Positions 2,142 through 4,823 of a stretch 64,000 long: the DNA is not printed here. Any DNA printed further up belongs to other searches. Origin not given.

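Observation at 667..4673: HerA-like ATPase paired with a large nucleotidyl-cyclase-domain protein instead of NurA/Mre11/Rad50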

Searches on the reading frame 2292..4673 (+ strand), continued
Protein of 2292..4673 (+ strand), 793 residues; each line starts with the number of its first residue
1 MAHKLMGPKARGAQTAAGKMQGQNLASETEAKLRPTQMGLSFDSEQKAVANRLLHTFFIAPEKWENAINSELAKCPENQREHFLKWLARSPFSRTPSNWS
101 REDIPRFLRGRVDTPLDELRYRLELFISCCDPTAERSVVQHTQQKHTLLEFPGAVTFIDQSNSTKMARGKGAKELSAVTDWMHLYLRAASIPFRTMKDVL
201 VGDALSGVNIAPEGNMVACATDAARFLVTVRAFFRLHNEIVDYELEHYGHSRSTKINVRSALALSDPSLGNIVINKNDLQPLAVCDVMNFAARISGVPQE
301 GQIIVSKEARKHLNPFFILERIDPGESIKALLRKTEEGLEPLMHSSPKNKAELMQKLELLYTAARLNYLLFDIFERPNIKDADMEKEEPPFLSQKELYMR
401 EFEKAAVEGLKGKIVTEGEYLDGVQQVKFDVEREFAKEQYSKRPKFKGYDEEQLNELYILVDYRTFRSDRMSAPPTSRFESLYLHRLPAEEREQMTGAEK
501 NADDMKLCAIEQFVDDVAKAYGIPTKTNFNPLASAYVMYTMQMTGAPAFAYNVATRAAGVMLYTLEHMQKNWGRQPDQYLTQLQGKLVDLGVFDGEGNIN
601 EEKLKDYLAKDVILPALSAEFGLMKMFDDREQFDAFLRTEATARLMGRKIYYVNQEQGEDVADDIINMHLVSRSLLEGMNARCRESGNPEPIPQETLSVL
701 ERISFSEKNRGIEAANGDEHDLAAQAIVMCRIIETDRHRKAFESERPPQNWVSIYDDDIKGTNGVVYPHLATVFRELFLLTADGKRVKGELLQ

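Call 42: search_solved_structures(query=A2, max_evalue=10, show_alignments=3)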
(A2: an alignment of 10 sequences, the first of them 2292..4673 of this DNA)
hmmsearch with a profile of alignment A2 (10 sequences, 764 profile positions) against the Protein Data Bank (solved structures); distinct sequences matched with E-value up to 10: 7.
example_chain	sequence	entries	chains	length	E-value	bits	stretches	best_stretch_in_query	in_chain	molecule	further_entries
6aoa_A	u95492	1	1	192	0.1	13.6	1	144-316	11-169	Bacterio-rhodopsin/guanylyl cyclase 1 fusion protein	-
6ao9_A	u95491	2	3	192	0.21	12.6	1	144-316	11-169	Bacterio-rhodopsin/guanylyl cyclase 1 fusion protein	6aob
5oyh_A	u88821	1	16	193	0.43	11.5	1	144-316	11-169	Nucleotide cyclase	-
6sir_A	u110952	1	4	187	0.79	10.7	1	144-316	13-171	Nucleotide cyclase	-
7o37_A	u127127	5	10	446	0.87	10.5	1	307-413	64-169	Cytochrome b-c1 complex subunit 1, mitochondrial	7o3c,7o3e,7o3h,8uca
8iao_AA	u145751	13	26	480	0.96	10.4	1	307-413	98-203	Cytochrome b-c1 complex subunit 1, mitochondrial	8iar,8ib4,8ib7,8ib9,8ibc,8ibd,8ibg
3r5g_A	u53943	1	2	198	1.9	9.4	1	224-307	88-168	CyaB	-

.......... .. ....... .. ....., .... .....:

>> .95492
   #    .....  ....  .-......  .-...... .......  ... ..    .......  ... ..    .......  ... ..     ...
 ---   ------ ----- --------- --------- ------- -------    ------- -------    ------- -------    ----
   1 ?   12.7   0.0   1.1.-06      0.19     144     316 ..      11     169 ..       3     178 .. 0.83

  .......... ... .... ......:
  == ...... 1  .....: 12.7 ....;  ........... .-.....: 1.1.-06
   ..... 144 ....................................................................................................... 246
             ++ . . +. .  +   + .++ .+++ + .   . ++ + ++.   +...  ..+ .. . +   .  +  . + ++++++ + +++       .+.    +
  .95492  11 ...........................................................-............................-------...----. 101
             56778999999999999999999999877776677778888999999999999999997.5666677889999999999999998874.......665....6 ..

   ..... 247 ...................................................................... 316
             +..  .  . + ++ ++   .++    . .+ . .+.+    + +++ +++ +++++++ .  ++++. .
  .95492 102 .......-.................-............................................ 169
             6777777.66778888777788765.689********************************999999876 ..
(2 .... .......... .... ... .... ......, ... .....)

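Call 61: predict_structure(alignment_id=A4)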
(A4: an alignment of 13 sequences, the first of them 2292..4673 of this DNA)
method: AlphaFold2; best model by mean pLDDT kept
length: 793 residues; sequences in the alignment: 13
mean_pLDDT: 84.1   pTM: 0.84
mean pLDDT of the five models: 84.1, 82.1, 81.1, 80.7, 77.0
residues with pLDDT >= 90: 347; 70-90: 345; 50-70: 62; < 50: 39
segments of 3 or more residues with pLDDT < 50: 1-39
pLDDT, mean of each block of 10 residues (from residue 1): 30 25 31 40 60 72 90 92 89 88 90 92 93 88 88 93 69 82 91 83 81 88 93 94 90 88 91 89 89 84 92 90 77 91 86 92 89 71 72 92 90 83 85 75 59 80 89 89 83 85 90 92 87 86 89 97 95 93 95 93 94 96 81 80 86 86 90 93 85 95 91 93 97 88 76 91 84 95 85 77
secondary structure, 60 per line:
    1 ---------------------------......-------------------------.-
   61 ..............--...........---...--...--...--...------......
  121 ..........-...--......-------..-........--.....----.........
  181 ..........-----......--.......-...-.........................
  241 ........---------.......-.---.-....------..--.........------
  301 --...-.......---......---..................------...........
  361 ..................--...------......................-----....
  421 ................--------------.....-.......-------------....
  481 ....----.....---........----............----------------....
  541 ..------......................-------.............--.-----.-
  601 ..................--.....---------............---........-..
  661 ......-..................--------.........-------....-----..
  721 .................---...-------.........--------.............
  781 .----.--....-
elements in order (helices of 4 or more, strands of 3 or more residues): H28-33 H61-74 H77-87 H115-129 H138-142 E153-160 H163-167 H172-190 E196-201 E204-210 H216-248 E258-264 E272-275 H286-294 E303-305 H307-313 E317-322 H326-343 H350-378 H390-411 H417-436 H451-455 E457-463 H478-484 H489-493 H497-504 H509-520 H537-542 H549-570 H578-590 H601-618 H621-625 H635-646 H650-657 H659-666 H668-685 H694-702 H710-713 H719-737 H751-759 H768-779 H789-792

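Call 63: fold_search(model_id=the predicted structure, library=pdb)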
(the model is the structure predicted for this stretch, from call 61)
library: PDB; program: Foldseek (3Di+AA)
matches with E <= 10: 421; with E <= 0.001: 142
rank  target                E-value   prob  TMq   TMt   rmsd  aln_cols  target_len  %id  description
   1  6sir_A                4.6e-08  1.00  0.18  0.74   4.2       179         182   22  Crystal structure of the guanylate cyclase domain of RhGC from Catenaria anguillulae in complex with GTP (released 2019-12-18)
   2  6aob_B                4.6e-08  1.00  0.18  0.75   4.2       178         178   23  Crystal structure of non-canonical dimeric guanylyl cyclase domain of RhoGC fusion protein from the aquatic fungus Bla (released 2017-11-22)
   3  8sl4_A                9.2e-08  1.00  0.17  0.14  46.5       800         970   12  Dimeric form of human adenylyl cyclase 5 (released 2024-04-03)
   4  1wc1_A                1.1e-07  1.00  0.19  0.66   4.3       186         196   17  Soluble adenylyl cyclase CyaC from S. platensis in complex with Rp- ATPalphaS (released 2004-12-20)
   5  5oyh_B                1.6e-07  1.00  0.18  0.73   4.2       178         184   21  crystal structure of the catalytic core of a rhodopsin-guanylyl cyclase with converted specificity in complex with ATP (released 2018-06-06)
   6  6ao9                  1.8e-07  1.00  0.18  0.79   4.1       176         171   22  Crystal structure of monomeric guanylyl cyclase domain of RhoGC fusion protein from the aquatic fungus Blastocladiella e (released 2017-11-22)
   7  5oyh_D                1.8e-07  1.00  0.18  0.73   4.1       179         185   22  crystal structure of the catalytic core of a rhodopsin-guanylyl cyclase with converted specificity in complex with ATP (released 2018-06-06)
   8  6aob_A                1.9e-07  1.00  0.18  0.74   4.2       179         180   22  Crystal structure of non-canonical dimeric guanylyl cyclase domain of RhoGC fusion protein from the aquatic fungus Bla (released 2017-11-22)
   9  1wc3_B                1.9e-07  1.00  0.18  0.64   4.3       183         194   18  Soluble adenylyl cyclase CyaC from S. platensis in complex with alpha, beta-methylene-ATP and Strontium (released 2004-12-20)
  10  5oyh_M                2.3e-07  1.00  0.18  0.75   4.1       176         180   21  crystal structure of the catalytic core of a rhodopsin-guanylyl cyclase with converted specificity in complex with ATP (released 2018-06-06)
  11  5oyh_A                2.4e-07  1.00  0.18  0.70   4.7       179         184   23  crystal structure of the catalytic core of a rhodopsin-guanylyl cyclase with converted specificity in complex with ATP (released 2018-06-06)
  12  1wc1_B                2.6e-07  1.00  0.19  0.67   4.2       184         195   16  Soluble adenylyl cyclase CyaC from S. platensis in complex with Rp- ATPalphaS (released 2004-12-20)
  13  5oyh_O                3.1e-07  1.00  0.18  0.75   4.1       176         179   21  crystal structure of the catalytic core of a rhodopsin-guanylyl cyclase with converted specificity in complex with ATP (released 2018-06-06)
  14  5oyh_N                3.1e-07  1.00  0.18  0.75   4.1       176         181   21  crystal structure of the catalytic core of a rhodopsin-guanylyl cyclase with converted specificity in complex with ATP (released 2018-06-06)
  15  5oyh_P                3.2e-07  1.00  0.17  0.72   4.8       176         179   22  crystal structure of the catalytic core of a rhodopsin-guanylyl cyclase with converted specificity in complex with ATP (released 2018-06-06)
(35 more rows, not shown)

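Call 70: fold_search(model_id=the predicted structure, library=viral)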
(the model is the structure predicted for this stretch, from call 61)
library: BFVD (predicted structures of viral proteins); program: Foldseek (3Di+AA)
matches with E <= 10: 270; with E <= 0.001: 5
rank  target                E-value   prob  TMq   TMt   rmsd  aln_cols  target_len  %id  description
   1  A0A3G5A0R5            7.9e-06  1.00  0.19  0.30   3.1       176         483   15  Guanylate cyclase domain-containing protein [Faunusvirus sp.]
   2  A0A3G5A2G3            1.3e-05  1.00  0.17  0.32   5.1       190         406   16  Response regulator [Harvfovirus sp.]
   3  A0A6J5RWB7            3.1e-05  1.00  0.19  0.23   8.5       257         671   14  COG4252 Predicted transmembrane sensor domain [uncultured Caudovirales phage]
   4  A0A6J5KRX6            4.3e-04  1.00  0.18  0.42  10.8       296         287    9  Guanylate cyclase domain-containing protein [uncultured Caudovirales phage]
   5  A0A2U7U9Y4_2          7.6e-04  1.00  0.17  0.13   6.9       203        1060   13  Serine/threonine protein kinase [Pandoravirus quercus]
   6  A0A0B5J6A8            1.0e-03  1.00  0.17  0.15  11.3       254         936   11  Serine/threonine kinase motif-containing protein [Pandoravirus inopinatum]
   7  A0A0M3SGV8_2          2.1e-03  1.00  0.16  0.12  10.5       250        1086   11  (no name in the UniProt tables at hand)
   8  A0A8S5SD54            2.4e-02  0.23  0.07  0.07  27.9       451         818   15  Tail tape measure [Siphoviridae sp. ctt1f11]
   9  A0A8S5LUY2            4.0e-02  0.11  0.06  0.05  30.2       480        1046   11  Tail tape measure protein [Siphoviridae sp. ctRg61]
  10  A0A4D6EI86            6.2e-02  1.00  0.14  0.43   6.2       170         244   16  Adenylyl/guanylyl cyclase, catalytic incomplete domain containing protein [Pandoravirus celtis]
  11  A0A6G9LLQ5            6.8e-02  0.12  0.09  0.06  30.4       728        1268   10  Phage tail tape measure protein domain-containing protein [Enterococcus phage vipetofem]
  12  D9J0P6                1.7e-01  0.05  0.07  0.06  31.4       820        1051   11  Gp99 [Brochothrix phage A9]
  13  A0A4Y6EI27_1          1.8e-01  0.06  0.08  0.05  34.0       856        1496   11  Uncharacterized protein [Microbacterium phage TinyTimothy]
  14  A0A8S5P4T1            1.9e-01  0.12  0.09  0.10  21.7       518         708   11  Minor tail protein [Siphoviridae sp. ctQtc11]
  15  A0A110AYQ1            2.5e-01  0.14  0.09  0.11  23.7       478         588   10  Helicase-primase subunit [Human herpesvirus 1]
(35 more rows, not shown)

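Call 72: search_protein_families(library=pfam, proteins=[P0015, L014:3570-4532:+, L006:4843-5349:+, L011:4846-5340:+, L011:5436-6440:+], max_evalue=0.01)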
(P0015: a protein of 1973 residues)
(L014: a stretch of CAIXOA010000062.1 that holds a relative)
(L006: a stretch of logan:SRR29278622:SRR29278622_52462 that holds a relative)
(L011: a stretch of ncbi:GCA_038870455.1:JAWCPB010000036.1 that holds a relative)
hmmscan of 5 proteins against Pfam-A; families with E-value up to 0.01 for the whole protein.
P0015 (1973 aa): 5 families
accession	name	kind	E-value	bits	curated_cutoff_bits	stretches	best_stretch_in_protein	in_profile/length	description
PF18415.6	HKR_ArcB_TM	-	3.6e-17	63.2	27.3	0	1134-1158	34-58/75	Histidine kinase receptor ArcB trans-membrane domain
PF18474.7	DUF5614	-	3.2e-13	50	25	0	515-559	104-148/221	Family of unknown function (DUF5614)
PF23211.1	LRR_LRWD1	-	2.1e-09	37.8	28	0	1673-1699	55-81/190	Leucine-rich repeat and WD repeat-containing protein 1, LRR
PF16020.10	Deltameth_res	-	0.0016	18.7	27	0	1197-1237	5-45/52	Deltamethrin resistance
PF17159.10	MASE3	-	0.0019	18.3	31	0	262-312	160-210/226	Membrane-associated sensor domain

L014:3570-4532:+ (320 aa): 2 families
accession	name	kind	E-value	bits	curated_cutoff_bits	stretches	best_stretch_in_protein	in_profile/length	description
PF02636.23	Methyltransf_28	-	9.1e-16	58.5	23.3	1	50-252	15-237/249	Putative S-adenosyl-L-methionine-dependent methyltransferase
PF08242.18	Methyltransf_12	-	0.0052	17.9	30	1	58-117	2-53/98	Methyltransferase domain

L006:4843-5349:+ (168 aa): 1 family
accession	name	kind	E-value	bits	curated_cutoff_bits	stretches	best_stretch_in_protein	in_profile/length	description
PF12717.13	Cnd1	-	0.00087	19.8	26.4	1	24-124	12-114/162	non-SMC mitotic condensation complex subunit 1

L011:4846-5340:+ (164 aa): 0 families

L011:5436-6440:+ (334 aa): 2 families
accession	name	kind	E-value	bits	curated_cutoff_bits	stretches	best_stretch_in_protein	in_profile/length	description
PF19232.4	DUF5885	-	2.7e-12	47.1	33.2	2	123-209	26-109/265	Family of unknown function (DUF5885)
PF04706.18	Dickkopf_N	-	0.0026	18.5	25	0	209-244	2-42/51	Dickkopf N-terminal cysteine-rich region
